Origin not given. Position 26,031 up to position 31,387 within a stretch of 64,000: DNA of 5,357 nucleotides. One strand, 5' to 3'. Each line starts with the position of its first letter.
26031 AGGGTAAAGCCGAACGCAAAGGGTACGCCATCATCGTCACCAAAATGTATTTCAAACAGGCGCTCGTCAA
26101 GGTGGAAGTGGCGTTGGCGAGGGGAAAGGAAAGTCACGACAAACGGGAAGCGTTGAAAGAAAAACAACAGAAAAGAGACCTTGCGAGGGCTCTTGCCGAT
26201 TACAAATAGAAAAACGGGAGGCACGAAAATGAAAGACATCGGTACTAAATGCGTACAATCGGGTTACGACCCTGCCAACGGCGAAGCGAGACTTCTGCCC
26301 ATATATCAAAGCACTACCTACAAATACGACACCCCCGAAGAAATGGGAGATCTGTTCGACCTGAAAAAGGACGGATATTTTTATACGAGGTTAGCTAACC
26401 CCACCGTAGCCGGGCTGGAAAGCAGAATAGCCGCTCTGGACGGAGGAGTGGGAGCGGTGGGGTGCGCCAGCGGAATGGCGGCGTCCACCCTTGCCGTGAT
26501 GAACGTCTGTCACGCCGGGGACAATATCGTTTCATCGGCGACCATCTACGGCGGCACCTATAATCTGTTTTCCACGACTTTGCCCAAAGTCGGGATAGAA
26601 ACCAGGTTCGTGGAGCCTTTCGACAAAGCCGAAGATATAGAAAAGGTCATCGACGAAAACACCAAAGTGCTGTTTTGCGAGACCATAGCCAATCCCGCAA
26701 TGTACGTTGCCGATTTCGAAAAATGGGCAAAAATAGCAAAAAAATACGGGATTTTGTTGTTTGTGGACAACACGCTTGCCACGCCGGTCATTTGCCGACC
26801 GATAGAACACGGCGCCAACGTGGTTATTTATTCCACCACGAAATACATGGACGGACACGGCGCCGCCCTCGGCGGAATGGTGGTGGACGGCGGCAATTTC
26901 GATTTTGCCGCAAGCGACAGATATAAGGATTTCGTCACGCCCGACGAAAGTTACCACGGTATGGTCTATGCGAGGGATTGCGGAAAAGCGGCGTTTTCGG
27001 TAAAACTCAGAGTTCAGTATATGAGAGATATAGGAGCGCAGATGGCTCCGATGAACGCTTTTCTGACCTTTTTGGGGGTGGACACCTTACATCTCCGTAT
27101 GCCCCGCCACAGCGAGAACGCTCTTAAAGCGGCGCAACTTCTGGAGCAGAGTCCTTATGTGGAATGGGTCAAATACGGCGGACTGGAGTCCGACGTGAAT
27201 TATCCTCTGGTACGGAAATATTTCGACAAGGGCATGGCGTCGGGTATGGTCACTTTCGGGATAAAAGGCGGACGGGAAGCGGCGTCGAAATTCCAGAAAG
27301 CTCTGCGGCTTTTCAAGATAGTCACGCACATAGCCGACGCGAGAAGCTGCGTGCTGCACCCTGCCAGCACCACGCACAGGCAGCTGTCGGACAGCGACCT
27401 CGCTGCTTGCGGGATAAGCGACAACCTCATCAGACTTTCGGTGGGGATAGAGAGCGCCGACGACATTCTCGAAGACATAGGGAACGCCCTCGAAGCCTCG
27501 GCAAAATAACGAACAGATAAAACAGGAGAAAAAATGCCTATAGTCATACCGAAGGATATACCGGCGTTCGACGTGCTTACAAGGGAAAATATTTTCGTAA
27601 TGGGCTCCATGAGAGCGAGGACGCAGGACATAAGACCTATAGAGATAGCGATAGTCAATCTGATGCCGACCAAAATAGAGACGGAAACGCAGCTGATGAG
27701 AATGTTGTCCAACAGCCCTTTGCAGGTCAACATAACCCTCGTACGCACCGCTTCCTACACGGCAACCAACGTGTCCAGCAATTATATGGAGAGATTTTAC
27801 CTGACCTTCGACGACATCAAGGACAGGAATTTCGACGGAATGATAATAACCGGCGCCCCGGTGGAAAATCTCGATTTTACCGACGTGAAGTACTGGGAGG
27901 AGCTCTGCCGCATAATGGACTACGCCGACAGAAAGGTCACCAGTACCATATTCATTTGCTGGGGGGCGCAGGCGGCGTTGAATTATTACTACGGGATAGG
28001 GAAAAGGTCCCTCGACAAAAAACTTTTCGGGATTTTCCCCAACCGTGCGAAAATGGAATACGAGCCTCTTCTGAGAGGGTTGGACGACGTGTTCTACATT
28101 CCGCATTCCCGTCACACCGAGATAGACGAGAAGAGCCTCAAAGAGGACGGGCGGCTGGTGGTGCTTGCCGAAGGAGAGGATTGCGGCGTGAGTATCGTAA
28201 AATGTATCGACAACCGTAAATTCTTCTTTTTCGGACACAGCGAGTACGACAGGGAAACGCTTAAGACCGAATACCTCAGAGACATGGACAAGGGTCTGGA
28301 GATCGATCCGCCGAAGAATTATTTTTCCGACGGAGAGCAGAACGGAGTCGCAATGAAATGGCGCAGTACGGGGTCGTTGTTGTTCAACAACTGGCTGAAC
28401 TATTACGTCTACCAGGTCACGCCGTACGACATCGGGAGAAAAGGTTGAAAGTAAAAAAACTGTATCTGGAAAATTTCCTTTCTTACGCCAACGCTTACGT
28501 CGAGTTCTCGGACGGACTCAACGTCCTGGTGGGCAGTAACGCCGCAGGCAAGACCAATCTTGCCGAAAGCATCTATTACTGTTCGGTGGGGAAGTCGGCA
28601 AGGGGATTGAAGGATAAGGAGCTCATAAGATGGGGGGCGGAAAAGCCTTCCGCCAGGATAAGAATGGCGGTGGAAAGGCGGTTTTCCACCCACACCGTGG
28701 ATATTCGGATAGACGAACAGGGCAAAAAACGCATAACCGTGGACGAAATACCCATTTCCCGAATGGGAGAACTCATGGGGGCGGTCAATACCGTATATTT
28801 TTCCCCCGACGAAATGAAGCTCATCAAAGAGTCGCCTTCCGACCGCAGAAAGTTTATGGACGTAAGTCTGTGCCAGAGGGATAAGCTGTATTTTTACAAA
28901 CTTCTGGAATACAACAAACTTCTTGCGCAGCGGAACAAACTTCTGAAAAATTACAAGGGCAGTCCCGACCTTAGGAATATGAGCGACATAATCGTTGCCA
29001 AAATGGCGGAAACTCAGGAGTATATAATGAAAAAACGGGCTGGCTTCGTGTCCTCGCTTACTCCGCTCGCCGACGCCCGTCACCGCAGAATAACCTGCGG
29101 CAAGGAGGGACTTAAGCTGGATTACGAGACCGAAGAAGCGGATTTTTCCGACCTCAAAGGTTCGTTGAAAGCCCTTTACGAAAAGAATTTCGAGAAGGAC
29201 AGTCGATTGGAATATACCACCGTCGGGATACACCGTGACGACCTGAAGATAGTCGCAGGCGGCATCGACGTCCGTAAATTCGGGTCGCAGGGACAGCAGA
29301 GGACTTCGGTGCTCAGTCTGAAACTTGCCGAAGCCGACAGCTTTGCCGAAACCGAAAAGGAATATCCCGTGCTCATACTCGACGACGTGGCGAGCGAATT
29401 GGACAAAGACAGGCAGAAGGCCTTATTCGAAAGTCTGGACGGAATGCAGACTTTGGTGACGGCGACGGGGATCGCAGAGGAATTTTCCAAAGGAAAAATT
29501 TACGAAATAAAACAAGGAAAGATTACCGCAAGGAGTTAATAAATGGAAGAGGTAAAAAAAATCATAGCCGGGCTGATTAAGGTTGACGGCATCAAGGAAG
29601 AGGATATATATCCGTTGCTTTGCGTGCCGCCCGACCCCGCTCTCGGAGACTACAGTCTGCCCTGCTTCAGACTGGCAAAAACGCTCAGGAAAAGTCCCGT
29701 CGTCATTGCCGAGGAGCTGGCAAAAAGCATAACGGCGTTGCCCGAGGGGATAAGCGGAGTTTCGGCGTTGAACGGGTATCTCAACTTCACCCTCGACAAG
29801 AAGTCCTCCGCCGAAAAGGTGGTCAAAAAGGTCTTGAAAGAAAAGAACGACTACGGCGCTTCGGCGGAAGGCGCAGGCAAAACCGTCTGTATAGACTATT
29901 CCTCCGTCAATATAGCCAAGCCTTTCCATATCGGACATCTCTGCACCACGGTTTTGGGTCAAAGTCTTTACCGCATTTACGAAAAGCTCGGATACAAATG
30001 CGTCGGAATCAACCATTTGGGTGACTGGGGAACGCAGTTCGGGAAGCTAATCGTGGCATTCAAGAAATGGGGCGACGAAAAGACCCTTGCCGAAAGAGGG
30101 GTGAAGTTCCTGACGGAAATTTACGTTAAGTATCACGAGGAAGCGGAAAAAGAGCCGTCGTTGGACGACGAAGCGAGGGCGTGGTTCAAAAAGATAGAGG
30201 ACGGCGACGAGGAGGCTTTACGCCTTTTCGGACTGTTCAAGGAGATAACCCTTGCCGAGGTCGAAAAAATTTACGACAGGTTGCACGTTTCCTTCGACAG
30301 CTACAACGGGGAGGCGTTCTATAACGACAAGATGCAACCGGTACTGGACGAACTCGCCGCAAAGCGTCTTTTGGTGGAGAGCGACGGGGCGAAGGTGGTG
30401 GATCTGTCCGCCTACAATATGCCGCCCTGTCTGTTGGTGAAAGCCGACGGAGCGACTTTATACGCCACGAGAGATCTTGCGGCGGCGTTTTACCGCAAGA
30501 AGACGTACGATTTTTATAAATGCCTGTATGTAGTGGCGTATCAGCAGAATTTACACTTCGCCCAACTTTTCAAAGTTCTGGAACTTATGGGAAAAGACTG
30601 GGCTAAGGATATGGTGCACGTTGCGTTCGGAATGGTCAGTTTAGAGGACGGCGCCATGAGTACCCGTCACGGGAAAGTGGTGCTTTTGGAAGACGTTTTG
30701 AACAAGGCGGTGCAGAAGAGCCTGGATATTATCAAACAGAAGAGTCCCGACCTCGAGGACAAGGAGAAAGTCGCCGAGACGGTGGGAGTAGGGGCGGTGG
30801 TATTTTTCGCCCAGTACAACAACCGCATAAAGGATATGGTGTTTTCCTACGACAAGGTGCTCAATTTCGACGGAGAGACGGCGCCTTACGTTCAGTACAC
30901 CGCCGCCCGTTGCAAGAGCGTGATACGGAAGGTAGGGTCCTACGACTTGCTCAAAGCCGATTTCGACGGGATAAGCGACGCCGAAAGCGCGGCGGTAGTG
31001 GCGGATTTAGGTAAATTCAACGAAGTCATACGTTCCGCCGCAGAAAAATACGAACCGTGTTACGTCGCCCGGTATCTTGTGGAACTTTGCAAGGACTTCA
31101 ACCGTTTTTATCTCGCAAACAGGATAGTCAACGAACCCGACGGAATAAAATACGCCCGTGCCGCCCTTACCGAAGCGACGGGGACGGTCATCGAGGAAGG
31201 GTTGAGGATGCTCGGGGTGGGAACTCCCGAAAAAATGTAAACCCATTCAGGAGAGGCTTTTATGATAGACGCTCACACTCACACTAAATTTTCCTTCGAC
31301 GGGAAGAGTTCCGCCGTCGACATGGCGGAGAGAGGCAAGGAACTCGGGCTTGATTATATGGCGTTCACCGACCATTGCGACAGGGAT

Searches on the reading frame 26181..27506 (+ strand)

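Call 26: search_protein_families(library=pfam, proteins=[window:26181-27506:+], max_evalue=0.001)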
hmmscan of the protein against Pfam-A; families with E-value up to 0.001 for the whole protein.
window:26181-27506:+ (442 aa): 3 families
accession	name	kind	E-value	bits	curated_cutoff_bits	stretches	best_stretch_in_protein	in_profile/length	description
PF01053.26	Cys_Met_Meta_PP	-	1.9e-119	399.1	27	1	22-438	2-381/381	Cys/Met metabolism PLP-dependent enzyme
PF00155.27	Aminotran_1_2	-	9.1e-07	28.8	19.7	1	79-197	47-186/361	Aminotransferase class I and II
PF01041.23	DegT_DnrJ_EryC1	-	0.0002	21.2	19.8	1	73-199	23-148/360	DegT/DnrJ/EryC1/StrS aminotransferase family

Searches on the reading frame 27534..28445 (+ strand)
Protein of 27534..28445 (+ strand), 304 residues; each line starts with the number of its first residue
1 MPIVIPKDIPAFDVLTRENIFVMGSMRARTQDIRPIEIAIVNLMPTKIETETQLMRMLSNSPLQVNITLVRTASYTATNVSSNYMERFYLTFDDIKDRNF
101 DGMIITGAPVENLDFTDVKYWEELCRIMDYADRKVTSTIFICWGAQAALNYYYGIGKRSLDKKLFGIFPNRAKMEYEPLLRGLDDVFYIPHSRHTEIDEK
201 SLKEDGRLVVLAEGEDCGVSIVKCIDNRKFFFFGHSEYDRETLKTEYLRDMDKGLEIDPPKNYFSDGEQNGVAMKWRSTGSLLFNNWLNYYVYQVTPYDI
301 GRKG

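Call 26: search_protein_families(library=pfam, proteins=[window:27534-28445:+], max_evalue=0.001)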
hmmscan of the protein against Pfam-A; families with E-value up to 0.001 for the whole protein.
window:27534-28445:+ (304 aa): 1 family
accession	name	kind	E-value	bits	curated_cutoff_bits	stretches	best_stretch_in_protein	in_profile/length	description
PF04204.22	HTS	-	1.7e-128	428.2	27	1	2-298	1-298/298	Homoserine O-succinyltransferase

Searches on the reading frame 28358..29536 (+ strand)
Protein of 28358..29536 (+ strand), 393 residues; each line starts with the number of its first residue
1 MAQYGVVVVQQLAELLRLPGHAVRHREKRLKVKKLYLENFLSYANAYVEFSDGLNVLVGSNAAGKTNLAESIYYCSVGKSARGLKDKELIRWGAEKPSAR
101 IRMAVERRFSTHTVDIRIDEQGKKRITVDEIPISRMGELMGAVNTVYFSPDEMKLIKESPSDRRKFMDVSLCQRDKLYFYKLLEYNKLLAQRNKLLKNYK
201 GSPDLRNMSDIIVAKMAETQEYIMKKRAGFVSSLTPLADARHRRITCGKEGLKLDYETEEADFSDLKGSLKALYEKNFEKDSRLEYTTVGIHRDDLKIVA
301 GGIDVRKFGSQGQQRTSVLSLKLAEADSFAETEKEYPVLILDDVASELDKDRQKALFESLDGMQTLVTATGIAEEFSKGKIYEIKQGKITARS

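Call 26: search_protein_families(library=pfam, proteins=[window:28358-29536:+], max_evalue=0.001)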
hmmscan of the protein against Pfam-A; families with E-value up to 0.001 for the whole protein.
window:28358-29536:+ (393 aa): 4 families
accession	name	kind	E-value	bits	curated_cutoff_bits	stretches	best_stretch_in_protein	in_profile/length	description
PF02463.25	SMC_N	-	6.1e-17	62.2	40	1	32-362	2-185/220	RecF/RecN/SMC N terminal domain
PF13476.12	AAA_23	-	4.9e-13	50.6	27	1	34-135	1-99/201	AAA domain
PF13175.12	AAA_15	-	1.7e-11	44.8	32.1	1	31-212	2-155/374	AAA ATPase domain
PF13304.12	AAA_21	-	1.1e-05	26.1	27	0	54-76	1-23/304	AAA domain, putative AbiEii toxin, Type IV TA system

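Call 57: search_protein_families(library=ncbifam, proteins=[window:28445-29536:+], max_evalue=0.001)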
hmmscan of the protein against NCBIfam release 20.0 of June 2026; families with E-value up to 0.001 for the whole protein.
window:28445-29536:+ (364 aa): 14 families
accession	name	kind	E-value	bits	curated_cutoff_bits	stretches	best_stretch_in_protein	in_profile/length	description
TIGR00611.2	recf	equivalog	3.8e-97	325.5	172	1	3-341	1-339/339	DNA replication/repair protein RecF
NF010680.0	PRK14079.1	equivalog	4.7e-50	170.5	386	1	1-341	1-326/349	recombination protein F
NF041034.1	Rad50_Sulf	equivalog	2.3e-18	65.5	1000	1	1-105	1-103/872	DNA double-strand break repair ATPase Rad50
NF003034.1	PRK03918.1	equivalog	7e-12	44.2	700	1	1-79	1-80/878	DNA double-strand break repair ATPase Rad50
NF002244.0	PRK01156.1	equivalog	2.3e-09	35.9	847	1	1-94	1-91/895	DNA double-strand break repair ATPase Rad50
NF041035.1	Rad50_Halo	equivalog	5.6e-08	31.6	1000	1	1-99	1-97/883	DNA double-strand break repair ATPase Rad50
NF002572.0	PRK02224.1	equivalog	5.6e-08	31.5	1087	1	1-92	1-90/888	DNA double-strand break repair ATPase Rad50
NF045487.1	ASRP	equivalog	1.3e-07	30.6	300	1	18-58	9-48/593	archaea-specific SMC-related protein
NF041760.1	PtuA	equivalog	8.6e-07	28.2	500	1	2-44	51-93/524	retron Ec78 anti-phage system effector ATPase PtuA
TIGR02169.1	SMC_prok_A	equivalog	1.4e-06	26.3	729.4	1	3-60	2-60/1165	chromosome segregation protein SMC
NF038234.1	retron_eff_Eco8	equivalog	0.00015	20.6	250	1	1-45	1-45/679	retron Eco8 family effector endonuclease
TIGR00634.1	recN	equivalog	0.0005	19.1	407.85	0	4-78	3-72/563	DNA repair protein RecN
NF053563.1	Rkd4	equivalog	0.00064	18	860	1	2-50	2-50/747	arcadin-4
TIGR00618.1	sbcc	subfamily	0.0009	17.3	478.5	0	1-57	1-61/1043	exonuclease subunit SbcC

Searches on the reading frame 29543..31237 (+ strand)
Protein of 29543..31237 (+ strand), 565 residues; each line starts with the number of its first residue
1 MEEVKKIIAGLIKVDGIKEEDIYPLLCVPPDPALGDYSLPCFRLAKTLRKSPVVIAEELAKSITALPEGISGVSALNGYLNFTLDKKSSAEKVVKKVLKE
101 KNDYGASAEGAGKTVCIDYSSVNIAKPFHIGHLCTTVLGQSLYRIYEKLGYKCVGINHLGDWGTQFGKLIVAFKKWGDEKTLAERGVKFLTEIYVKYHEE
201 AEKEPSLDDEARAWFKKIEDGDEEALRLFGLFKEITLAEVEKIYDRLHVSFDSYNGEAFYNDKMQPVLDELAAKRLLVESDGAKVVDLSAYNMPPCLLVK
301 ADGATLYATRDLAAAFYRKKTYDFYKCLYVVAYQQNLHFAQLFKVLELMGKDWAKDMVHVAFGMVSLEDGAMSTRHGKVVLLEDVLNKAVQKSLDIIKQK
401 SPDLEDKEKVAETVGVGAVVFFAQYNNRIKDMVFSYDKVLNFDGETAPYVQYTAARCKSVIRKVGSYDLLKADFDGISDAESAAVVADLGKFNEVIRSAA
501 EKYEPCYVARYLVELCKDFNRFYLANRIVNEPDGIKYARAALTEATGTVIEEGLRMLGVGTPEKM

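Call 65: find_homologous_proteins(query=window:29543-31237:+, max_evalue=1e-50)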
Query window:29543-31237:+ (565 aa): 8000 proteins with E <= 1e-50 among 8000 candidates; the best 120 are listed.
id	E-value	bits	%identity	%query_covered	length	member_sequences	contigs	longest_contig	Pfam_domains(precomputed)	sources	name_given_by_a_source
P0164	0.0e+0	1222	96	100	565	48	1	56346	PF05746.22,PF00750.26,PF03485.22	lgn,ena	-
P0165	7.7e-291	983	77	100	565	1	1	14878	PF05746.22,PF00750.26,PF03485.22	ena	-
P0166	3.3e-281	952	74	100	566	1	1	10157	PF05746.22,PF00750.26,PF03485.22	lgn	-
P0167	7.2e-280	947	75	100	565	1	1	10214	PF05746.22,PF00750.26,PF03485.22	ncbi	-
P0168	4.3e-279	945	74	100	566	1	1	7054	PF05746.22,PF00750.26,PF03485.22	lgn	-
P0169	2.1e-278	942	74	100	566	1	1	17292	PF05746.22,PF00750.26,PF03485.22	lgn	-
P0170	3.6e-277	938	73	100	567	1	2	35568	PF05746.22,PF00750.26,PF03485.22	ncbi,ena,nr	ncbi:MAG: arginine--tRNA ligase [Clostridia bacterium]|nr:arginine--tRNA ligase [Clostridia bacteriu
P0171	3.0e-275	932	74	100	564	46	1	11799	PF05746.22,PF00750.26,PF03485.22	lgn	-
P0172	4.6e-275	931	72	100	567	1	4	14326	PF05746.22,PF00750.26,PF03485.22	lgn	-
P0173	3.7e-271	918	74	100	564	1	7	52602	PF09334.18,PF05746.22,PF00750.26,PF03485.22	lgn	-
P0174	1.1e-270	917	71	100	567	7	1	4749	PF05746.22,PF00750.26,PF03485.22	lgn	-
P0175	1.2e-270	917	71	100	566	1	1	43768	PF05746.22,PF00750.26,PF03485.22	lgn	-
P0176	1.9e-270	916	73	100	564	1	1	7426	PF05746.22,PF00750.26,PF03485.22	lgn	-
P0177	3.3e-269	912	73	100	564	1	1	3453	PF05746.22,PF00750.26,PF03485.22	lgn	-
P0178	2.1e-268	909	72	100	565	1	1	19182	PF05746.22,PF00750.26,PF03485.22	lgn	-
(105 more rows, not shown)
